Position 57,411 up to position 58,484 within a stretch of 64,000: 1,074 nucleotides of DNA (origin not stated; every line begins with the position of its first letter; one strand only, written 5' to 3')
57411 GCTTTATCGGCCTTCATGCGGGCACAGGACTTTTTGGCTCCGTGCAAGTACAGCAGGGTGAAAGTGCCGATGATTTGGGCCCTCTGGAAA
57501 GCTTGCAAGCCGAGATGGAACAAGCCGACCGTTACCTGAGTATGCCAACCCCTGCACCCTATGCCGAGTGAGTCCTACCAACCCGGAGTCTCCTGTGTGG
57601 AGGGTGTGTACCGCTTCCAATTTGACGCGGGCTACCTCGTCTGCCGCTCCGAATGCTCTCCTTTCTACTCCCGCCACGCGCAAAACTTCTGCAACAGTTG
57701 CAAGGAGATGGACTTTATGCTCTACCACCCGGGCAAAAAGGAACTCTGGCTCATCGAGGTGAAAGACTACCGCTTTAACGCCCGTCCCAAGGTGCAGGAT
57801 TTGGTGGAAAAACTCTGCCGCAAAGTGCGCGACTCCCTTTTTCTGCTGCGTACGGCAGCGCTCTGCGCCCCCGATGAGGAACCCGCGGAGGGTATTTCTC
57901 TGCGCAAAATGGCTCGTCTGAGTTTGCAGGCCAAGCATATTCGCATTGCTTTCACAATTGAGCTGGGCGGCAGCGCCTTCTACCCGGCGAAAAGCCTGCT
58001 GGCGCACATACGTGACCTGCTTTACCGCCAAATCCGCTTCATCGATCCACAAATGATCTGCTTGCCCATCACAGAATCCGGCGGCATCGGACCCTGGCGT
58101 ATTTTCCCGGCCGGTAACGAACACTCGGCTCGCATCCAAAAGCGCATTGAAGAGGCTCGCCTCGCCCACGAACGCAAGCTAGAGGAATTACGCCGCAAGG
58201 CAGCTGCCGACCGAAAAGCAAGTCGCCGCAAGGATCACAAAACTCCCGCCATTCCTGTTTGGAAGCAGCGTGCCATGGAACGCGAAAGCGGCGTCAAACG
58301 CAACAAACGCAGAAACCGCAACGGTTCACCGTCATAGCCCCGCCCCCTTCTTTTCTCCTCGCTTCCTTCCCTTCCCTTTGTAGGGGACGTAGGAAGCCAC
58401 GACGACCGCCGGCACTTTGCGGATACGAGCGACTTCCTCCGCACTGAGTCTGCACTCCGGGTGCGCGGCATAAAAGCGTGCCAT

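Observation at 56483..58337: Overlapping ABC/AAA_21-type ATPase plus PD-(D/E)xK-like effector pair (Septu/PARIS-like logic with a different nuclease)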

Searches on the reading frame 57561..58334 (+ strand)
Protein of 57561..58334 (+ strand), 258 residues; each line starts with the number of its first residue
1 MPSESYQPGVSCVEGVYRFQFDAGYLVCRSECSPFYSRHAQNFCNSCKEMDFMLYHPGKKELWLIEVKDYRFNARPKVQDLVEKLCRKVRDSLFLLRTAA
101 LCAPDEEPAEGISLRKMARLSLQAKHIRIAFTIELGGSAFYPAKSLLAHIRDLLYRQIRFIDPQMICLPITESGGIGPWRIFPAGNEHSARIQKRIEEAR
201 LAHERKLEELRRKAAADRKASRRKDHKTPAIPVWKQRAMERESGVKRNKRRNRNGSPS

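Call 3: search_protein_families(library=pfam, proteins=[window:57561-58334:+], max_evalue=1)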
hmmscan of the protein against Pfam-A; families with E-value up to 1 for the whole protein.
window:57561-58334:+ (258 aa): 0 families

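Call 4: search_protein_families(library=padloc, proteins=[window:57561-58334:+], max_evalue=1)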
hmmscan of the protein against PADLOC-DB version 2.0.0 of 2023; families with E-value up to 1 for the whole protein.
window:57561-58334:+ (258 aa): 5 families
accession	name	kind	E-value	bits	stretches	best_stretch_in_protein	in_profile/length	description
PDLC04145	HEC-02A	-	5.9e-20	70.1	1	13-164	6-151/170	-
PDLC04224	HEC-02B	-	9.5e-06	23.6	1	45-155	33-149/182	-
PDLC04216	HEC-02B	-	0.00052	17.9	1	43-71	34-62/185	-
PDLC04228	HEC-02B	-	0.00072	17.5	1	17-71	8-59/199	-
PDLC04221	HEC-02B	-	0.0021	15.9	1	39-128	28-117/171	-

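Call 5: search_protein_families(library=ncbifam, proteins=[window:57561-58334:+], max_evalue=1)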
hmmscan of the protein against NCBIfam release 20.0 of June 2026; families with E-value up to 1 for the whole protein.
window:57561-58334:+ (258 aa): 1 family
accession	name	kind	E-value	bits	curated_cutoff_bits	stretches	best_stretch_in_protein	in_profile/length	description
NF038001.1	HYExAFE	subfamily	0.055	13.3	60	1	45-75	35-64/166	HYExAFE family protein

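Call 7: search_protein_families(library=phrogs, proteins=[window:57561-58334:+], max_evalue=1)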
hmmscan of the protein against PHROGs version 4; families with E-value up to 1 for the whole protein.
window:57561-58334:+ (258 aa): 0 families

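Call 8: search_solved_structures(query=window:57561-58334:+, max_evalue=10)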
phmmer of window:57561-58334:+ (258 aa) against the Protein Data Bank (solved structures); distinct sequences matched with E-value up to 10: 3.
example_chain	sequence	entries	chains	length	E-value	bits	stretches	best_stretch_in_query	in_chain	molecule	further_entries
6e2q_A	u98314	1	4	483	0.7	12.6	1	10-55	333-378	Tyrosine-protein kinase JAK2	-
6e2p_A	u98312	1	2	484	0.71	12.6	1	10-55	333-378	Tyrosine-protein kinase JAK2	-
4z32_A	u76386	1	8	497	0.74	12.6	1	10-55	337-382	Tyrosine-protein kinase JAK2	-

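Call 12: find_homologous_proteins(query=window:57561-58334:+, max_evalue=0.001)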
Query window:57561-58334:+ (258 aa): 156 proteins with E <= 0.001 among 567 candidates; the best 120 are listed.
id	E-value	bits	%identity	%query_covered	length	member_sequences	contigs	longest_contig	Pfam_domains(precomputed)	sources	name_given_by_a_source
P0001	2.3e-153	527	89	100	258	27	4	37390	-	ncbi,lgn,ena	-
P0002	5.7e-145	500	87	99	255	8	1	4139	-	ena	-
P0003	9.4e-145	499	87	99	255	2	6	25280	-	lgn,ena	-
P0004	1.8e-141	488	91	90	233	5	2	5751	-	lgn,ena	-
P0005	5.8e-133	460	80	98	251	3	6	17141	-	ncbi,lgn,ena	-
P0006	7.3e-129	447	77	98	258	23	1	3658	-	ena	-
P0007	6.4e-126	437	78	96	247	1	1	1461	-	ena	-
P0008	1.2e-125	436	90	77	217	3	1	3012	-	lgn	-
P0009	1.3e-125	436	74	98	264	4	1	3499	-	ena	-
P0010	9.2e-125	433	77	96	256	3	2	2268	-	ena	-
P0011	3.1e-124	432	76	96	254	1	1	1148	-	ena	-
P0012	1.5e-123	429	76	97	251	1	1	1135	-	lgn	-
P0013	3.7e-123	428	89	74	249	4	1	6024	-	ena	-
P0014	6.6e-122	424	79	92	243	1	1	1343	-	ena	-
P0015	1.1e-120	420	72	100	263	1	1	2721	-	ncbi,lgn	-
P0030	1.5e-116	406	73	93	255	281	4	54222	-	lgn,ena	-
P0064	6.9e-107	375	69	96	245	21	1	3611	-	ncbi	-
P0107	1.8e-87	311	57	91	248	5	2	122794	-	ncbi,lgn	-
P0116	3.1e-83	297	69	76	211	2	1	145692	-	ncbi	-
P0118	2.4e-81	291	54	95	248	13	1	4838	-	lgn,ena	-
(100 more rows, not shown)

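Call 16: find_encoding_contigs(protein=P0001, flank=10000, max_places=6)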
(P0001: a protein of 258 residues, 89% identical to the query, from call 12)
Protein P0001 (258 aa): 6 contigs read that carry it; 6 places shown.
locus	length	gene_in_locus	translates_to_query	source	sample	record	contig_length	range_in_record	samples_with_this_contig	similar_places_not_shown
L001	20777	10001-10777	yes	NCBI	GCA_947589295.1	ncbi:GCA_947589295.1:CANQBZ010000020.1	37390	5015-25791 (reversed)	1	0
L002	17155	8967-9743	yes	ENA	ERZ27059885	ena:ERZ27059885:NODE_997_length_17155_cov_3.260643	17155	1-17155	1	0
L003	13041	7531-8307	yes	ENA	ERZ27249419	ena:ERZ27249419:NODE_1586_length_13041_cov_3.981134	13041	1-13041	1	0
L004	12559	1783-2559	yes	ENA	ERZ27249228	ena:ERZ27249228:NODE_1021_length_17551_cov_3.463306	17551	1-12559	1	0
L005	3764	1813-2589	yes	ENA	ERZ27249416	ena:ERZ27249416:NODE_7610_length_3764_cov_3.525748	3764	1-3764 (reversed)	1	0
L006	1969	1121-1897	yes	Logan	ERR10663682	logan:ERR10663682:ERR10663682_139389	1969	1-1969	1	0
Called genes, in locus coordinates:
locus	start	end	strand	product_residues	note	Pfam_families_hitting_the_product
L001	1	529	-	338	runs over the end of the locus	-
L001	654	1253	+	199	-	PF01025:GrpE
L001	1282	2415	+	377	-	PF00226:DnaJ, PF01556:DnaJ_C, PF15777:Anti-TRAP (faint), PF00684:DnaJ_CXXCXGXG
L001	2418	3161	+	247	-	PF20260:PUA_4, PF04452:Methyltrans_RNA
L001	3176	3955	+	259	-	PF00005:ABC_tran, PF02463:SMC_N (weak), PF08352:oligo_HPY (weak)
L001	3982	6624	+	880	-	PF12419:DUF3670, PF00176:SNF2-rel_dom, PF00271:Helicase_C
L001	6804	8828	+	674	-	-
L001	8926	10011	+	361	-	PF13175:AAA_15 (faint), PF13304:AAA_21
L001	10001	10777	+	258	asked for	-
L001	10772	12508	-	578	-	PF04311:DUF459, PF13472:Lipase_GDSL_2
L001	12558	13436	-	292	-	PF00657:Lipase_GDSL, PF04311:DUF459, PF13472:Lipase_GDSL_2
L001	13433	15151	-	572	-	PF04311:DUF459, PF13472:Lipase_GDSL_2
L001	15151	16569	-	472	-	PF03062:MBOAT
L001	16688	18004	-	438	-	PF05697:Trigger_N, PF05698:Trigger_C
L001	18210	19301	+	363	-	PF00056:Ldh_1_N, PF02866:Ldh_1_C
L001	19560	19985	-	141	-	PF01741:MscL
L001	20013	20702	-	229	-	PF00300:His_Phos_1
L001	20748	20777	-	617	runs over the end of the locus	PF02518:HATPase_c, PF13589:HATPase_c_3 (weak), PF00204:DNA_gyraseB, PF01751:Toprim, PF00986:DNA_gyraseB_C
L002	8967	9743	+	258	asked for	-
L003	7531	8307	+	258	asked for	-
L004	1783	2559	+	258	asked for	-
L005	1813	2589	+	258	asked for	-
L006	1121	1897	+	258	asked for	-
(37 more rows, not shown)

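Call 17: find_related_loci(query=A1, collection=genome_contigs, flank=10000)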
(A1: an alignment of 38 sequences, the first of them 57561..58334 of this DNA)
Query A1 (258 aa) in genome_contigs; peptide patterns used: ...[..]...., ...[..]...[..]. (x = any residue, [..] = any of these).
224 stretches matched a pattern; 195 encode a relative of the query (tblastn E <= 1e-3); the best 80 are kept; 80 distinct loci.
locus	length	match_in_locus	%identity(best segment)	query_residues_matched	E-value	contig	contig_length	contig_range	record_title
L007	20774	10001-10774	99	1-258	3e-174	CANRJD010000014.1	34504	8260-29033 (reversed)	MAG: uncultured Akkermansia sp. isolate Lapin-024__bin76 genome assembly, contig: Lapin-024__NODE_1593_length_34504_cov_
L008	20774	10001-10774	97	1-258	7e-171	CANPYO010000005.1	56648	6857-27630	MAG: uncultured Akkermansia sp. isolate Lapin-004__bin59 genome assembly, contig: Lapin-004__NODE_618_length_56648_cov_1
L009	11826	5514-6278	89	1-255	2e-157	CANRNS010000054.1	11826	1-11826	MAG: uncultured Akkermansia sp. isolate Lapin-021__bin40 genome assembly, contig: Lapin-021__NODE_6252_length_11826_cov_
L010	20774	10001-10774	89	1-258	3e-157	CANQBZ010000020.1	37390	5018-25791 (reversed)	MAG: uncultured Akkermansia sp. isolate Lapin-003-2__bin78 genome assembly, contig: Lapin-003-2__NODE_1072_length_37390_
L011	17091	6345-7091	91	1-249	4e-156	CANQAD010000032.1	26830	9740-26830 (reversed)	MAG: uncultured Akkermansia sp. isolate Lapin-002__bin47 genome assembly, contig: Lapin-002__NODE_2348_length_26830_cov_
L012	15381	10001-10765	87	1-256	8e-143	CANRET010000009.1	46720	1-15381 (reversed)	MAG: uncultured Akkermansia sp. isolate Lapin-024__bin2 genome assembly, contig: Lapin-024__NODE_951_length_46720_cov_23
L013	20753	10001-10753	82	1-251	4e-142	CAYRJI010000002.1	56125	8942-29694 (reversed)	MAG TPA_asm: uncultured Akkermansia sp. isolate SRP314395_co1_121 genome assembly, contig: NODE_337_length_56125_cov_60.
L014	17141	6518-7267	80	1-254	2e-136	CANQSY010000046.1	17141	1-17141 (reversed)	MAG: uncultured Akkermansia sp. isolate Lapin-032__bin72 genome assembly, contig: Lapin-032__NODE_4947_length_17141_cov_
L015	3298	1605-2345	78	1-247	9e-135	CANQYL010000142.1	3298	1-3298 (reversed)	MAG: uncultured Akkermansia sp. isolate Lapin-016__bin11 genome assembly, contig: Lapin-016__NODE_29570_length_3298_cov_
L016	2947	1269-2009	78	1-247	2e-134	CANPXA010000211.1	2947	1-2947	MAG: uncultured Akkermansia sp. isolate Lapin-004__bin12 genome assembly, contig: Lapin-004__NODE_45893_length_2947_cov_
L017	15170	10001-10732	79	2-245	7e-128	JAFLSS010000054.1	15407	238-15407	MAG: Akkermansiaceae bacterium isolate HAN033 Seq54, whole genome shotgun sequence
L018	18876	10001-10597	90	1-199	5e-124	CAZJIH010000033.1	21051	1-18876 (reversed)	MAG TPA_asm: uncultured Akkermansia sp. isolate SRP314395_co1_71 genome assembly, contig: NODE_2155_length_21051_cov_274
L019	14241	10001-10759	73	6-254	5e-123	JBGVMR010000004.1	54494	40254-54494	MAG: Akkermansia sp. isolate fecal_MAG_253 fecal_MAG_253_contig_0004, whole genome shotgun sequence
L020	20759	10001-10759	73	6-254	4e-123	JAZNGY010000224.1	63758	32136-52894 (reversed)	MAG: Akkermansia sp. isolate T1900044698_TS20190164.MAGScoT_cleanbin_000009 SGB_1788_k141_3161619, whole genome shotgun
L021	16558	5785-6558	71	4-257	2e-122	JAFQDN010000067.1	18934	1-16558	MAG: Akkermansia sp. isolate RGIG1721 Goat_Cecum-2__c230433, whole genome shotgun sequence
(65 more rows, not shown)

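Call 20: find_encoding_contigs(protein=P0030, flank=8000, max_places=4)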
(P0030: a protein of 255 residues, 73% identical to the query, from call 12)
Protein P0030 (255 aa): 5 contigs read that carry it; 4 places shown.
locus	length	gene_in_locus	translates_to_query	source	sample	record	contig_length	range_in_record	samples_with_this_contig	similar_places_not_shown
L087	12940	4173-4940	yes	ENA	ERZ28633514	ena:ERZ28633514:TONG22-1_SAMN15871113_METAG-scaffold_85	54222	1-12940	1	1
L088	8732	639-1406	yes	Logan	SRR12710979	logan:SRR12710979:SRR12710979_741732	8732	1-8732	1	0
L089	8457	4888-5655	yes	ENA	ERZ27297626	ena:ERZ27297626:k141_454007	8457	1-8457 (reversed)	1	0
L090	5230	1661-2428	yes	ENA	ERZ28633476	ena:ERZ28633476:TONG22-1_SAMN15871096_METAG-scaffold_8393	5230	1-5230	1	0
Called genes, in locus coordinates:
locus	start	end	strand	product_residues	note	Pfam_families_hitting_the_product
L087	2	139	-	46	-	?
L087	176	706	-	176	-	PF00411:Ribosomal_S11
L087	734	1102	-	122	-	PF00416:Ribosomal_S13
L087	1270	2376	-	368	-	PF01757:Acyl_transf_3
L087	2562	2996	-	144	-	PF08308:PEGA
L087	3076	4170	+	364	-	PF13175:AAA_15 (faint), PF13304:AAA_21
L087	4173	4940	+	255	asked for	-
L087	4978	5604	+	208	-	-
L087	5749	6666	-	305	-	PF01263:Aldose_epim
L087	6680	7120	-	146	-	-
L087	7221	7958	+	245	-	-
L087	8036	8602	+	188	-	PF03602:Cons_hypoth95, PF01170:UPF0020, PF05175:MTS, PF13847:Methyltransf_31 (weak), PF13649:Methyltransf_25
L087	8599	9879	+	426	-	PF04413:Glycos_transf_N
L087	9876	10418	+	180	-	PF09835:DUF2062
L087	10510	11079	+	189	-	-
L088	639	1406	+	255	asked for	-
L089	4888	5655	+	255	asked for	-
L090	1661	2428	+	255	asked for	-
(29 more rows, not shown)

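Call 21: find_encoding_contigs(protein=P0107, flank=8000, max_places=3)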
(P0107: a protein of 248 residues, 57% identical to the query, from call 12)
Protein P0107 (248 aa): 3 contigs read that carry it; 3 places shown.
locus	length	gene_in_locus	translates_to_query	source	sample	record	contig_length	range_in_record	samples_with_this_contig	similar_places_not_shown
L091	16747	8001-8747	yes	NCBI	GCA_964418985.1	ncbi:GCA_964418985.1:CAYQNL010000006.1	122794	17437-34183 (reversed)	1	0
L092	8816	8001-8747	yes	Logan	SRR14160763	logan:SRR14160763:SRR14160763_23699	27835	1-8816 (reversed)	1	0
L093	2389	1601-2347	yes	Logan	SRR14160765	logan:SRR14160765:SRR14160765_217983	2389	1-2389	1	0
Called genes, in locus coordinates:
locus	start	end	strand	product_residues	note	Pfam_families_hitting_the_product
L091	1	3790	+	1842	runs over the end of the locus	PF00005:ABC_tran (faint), PF01583:APS_kinase (faint), PF01637:ATPase_2 (faint), PF02463:SMC_N (faint), PF02492:cobW (faint), PF03193:RsgA_GTPase (faint), PF05729:NACHT (faint), PF17760:UvrA_inter, +15 more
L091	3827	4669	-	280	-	PF00950:ABC-3, PF01032:FecCD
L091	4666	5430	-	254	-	PF02463:SMC_N (weak), PF13191:AAA_16 (weak), PF00005:ABC_tran, PF13304:AAA_21 (faint)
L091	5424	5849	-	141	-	-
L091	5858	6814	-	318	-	PF01297:ZnuA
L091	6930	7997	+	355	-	PF13175:AAA_15 (faint), PF13304:AAA_21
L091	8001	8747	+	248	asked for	-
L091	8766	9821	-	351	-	PF00589:Phage_integrase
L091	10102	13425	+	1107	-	PF00270:DEAD, PF04851:ResIII, PF18766:SWI2_SNF2, PF00271:Helicase_C (weak), PF08463:EcoEI_R_C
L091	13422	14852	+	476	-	PF12161:HsdM_N, PF02384:N6_Mtase, PF01170:UPF0020 (weak), PF07669:Eco57I (weak)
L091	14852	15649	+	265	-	PF01420:Methylase_S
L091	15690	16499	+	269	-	PF00589:Phage_integrase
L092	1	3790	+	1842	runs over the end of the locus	PF00005:ABC_tran (faint), PF01583:APS_kinase (faint), PF01637:ATPase_2 (faint), PF02463:SMC_N (faint), PF02492:cobW (faint), PF03193:RsgA_GTPase (faint), PF05729:NACHT (faint), PF17760:UvrA_inter, +15 more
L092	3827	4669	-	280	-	PF00950:ABC-3, PF01032:FecCD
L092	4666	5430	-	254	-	PF02463:SMC_N (weak), PF13191:AAA_16 (weak), PF00005:ABC_tran, PF13304:AAA_21 (faint)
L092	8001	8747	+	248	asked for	-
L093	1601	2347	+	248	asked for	-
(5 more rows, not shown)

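Call 22: find_encoding_contigs(protein=P0118, flank=8000, max_places=3)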
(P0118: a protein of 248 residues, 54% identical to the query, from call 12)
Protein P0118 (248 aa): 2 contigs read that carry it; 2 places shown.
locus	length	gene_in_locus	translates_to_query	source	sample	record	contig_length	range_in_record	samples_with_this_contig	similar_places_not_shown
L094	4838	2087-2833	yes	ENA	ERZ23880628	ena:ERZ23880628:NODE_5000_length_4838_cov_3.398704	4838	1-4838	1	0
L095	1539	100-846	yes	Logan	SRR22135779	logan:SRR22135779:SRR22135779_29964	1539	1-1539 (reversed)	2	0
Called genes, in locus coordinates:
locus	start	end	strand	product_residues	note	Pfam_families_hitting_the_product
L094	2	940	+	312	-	?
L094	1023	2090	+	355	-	PF13175:AAA_15 (faint), PF13304:AAA_21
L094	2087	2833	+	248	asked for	-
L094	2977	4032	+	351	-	PF00389:2-Hacid_dh, PF02826:2-Hacid_dh_C, PF03446:NAD_binding_2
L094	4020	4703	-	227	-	-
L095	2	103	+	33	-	?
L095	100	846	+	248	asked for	-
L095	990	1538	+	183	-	?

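Call 23: predict_structure(alignment_id=A1)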
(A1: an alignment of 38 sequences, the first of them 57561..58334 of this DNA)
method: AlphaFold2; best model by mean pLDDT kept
length: 258 residues; sequences in the alignment: 38
mean_pLDDT: 80.1   pTM: 0.70
mean pLDDT of the five models: 80.1, 78.2, 75.3, 75.1, 73.6
residues with pLDDT >= 90: 77; 70-90: 127; 50-70: 40; < 50: 14
segments of 3 or more residues with pLDDT < 50: 1-6, 251-258
pLDDT, mean of each block of 10 residues (from residue 1): 49 87 91 73 63 94 90 70 89 91 86 93 94 72 79 88 84 80 84 82 92 88 68 80 65 45
secondary structure, 60 per line:
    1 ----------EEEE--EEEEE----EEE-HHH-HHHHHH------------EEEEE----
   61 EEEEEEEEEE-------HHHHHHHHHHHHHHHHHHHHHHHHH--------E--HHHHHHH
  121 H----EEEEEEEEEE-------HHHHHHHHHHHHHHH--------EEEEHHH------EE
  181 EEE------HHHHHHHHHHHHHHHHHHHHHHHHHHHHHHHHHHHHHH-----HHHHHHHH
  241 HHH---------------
elements in order: E11-14 E17-21 E26-28 H34-39 E52-56 E61-70 H78-102 H114-121 E126-135 H143-157 E166-169 E179-183 H190-227 H233-243

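Call 24: search_protein_representatives(alignment_id=A1)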
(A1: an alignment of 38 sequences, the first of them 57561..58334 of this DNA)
Query: 38 sequences, 253 profile positions. Proteins with E-value up to 0.001 (for the whole library): 329; up to 1e-10: 107; up to 1e-30: 14. The best 150 are listed.
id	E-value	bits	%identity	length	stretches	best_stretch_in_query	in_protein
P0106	9.8e-127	438.2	-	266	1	3-251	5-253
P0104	6.1e-117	406.1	-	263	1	3-251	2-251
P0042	3.2e-100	351.3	-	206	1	50-250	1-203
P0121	6.8e-91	320.8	-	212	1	4-207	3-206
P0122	2.4e-68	246.9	-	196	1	5-149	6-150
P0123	2.6e-62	227.1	-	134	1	5-129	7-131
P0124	9.0e-59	215.5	-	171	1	5-116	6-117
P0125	6.6e-58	212.7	-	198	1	65-252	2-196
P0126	5.8e-48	180.1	-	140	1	117-249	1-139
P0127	6.1e-46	173.5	-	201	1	47-158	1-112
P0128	1.1e-45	172.7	-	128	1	3-81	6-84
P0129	5.7e-43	163.7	-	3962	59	45-69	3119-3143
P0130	8.7e-39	150.0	-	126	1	4-97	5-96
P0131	4.5e-38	147.7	-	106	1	5-81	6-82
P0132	6.4e-27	111.2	-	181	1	7-180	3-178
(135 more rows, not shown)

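Call 27: fold_search(model_id=the predicted structure, library=pdb)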
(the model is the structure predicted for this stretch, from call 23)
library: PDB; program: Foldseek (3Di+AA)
matches with E <= 10: 402; with E <= 0.001: 0
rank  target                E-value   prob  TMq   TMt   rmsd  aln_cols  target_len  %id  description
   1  6l54_B                1.5e-01  0.25  0.18  0.14   7.9       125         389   18  Structure of SMG189 (released 2020-04-15)
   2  9c1m_G                2.0e-01  0.25  0.17  0.12   8.7       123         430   15  HerA-DUF assembly 1 (released 2025-06-04)
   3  6vwa                  3.1e-01  0.10  0.15  0.12  19.3       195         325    9  C-terminal regulatory domain of the chloride transporter KCC-1 from C. elegans (released 2020-07-15)
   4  8e73_V1               3.1e-01  0.09  0.13  0.10   9.4       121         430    9  Vigna radiata supercomplex I+III2 (full bridge) (released 2023-01-11)
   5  4g6u_A                3.8e-01  0.33  0.23  0.27   6.3       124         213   10  CdiA-CT/CdiI toxin and immunity complex from Escherichia coli (released 2012-12-12)
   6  7o6y_B                4.3e-01  0.09  0.12  0.08   9.5       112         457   11  Cryo-EM structure of respiratory complex I under turnover (released 2021-11-10)
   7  5fus_A                4.6e-01  0.07  0.15  0.14  10.4       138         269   14  Crystal structure of B. cenocepacia DfsA (released 2016-06-01)
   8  8bmp_A                4.6e-01  0.06  0.14  0.13  16.0       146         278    9  Cryo-EM structure of the folate-specific ECF transporter complex in MSP2N2 lipid nanodiscs bound to ATP and ADP (released 2023-08-02)
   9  2ihy_A                5.2e-01  0.06  0.15  0.15  15.0       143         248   10  Structure of the Staphylococcus aureus putative ATPase subunit of an ATP-binding cassette (ABC) transporter (released 2007-09-18)
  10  7orm_A                6.3e-01  0.10  0.16  0.02  15.3       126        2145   16  La Crosse virus polymerase at transcription early-elongation stage (released 2022-02-16)
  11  2r6g_B                6.3e-01  0.04  0.12  0.10  15.2       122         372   16  The Crystal Structure of the E. coli Maltose Transporter (released 2007-11-27)
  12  9f9l_C                6.7e-01  0.08  0.20  0.25  11.4       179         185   11  Crystal structure of MUS81-EME1 bound by compound 16. (released 2024-07-03)
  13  7w7a_G                7.2e-01  0.06  0.14  0.16  14.5       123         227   14  Heme exporter in complex with Mn-containing protoporphyrin IX, Mn-anomalous data (released 2022-06-22)
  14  2v1u_A                7.2e-01  0.06  0.13  0.10  11.7       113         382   13  STRUCTURE OF THE AEROPYRUM PERNIX ORC1 PROTEIN IN COMPLEX WITH DNA (released 2007-09-18)
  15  1ob8_B                8.1e-01  0.11  0.12  0.22   5.7        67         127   18  Holliday Junction Resolving Enzyme (released 2004-10-15)
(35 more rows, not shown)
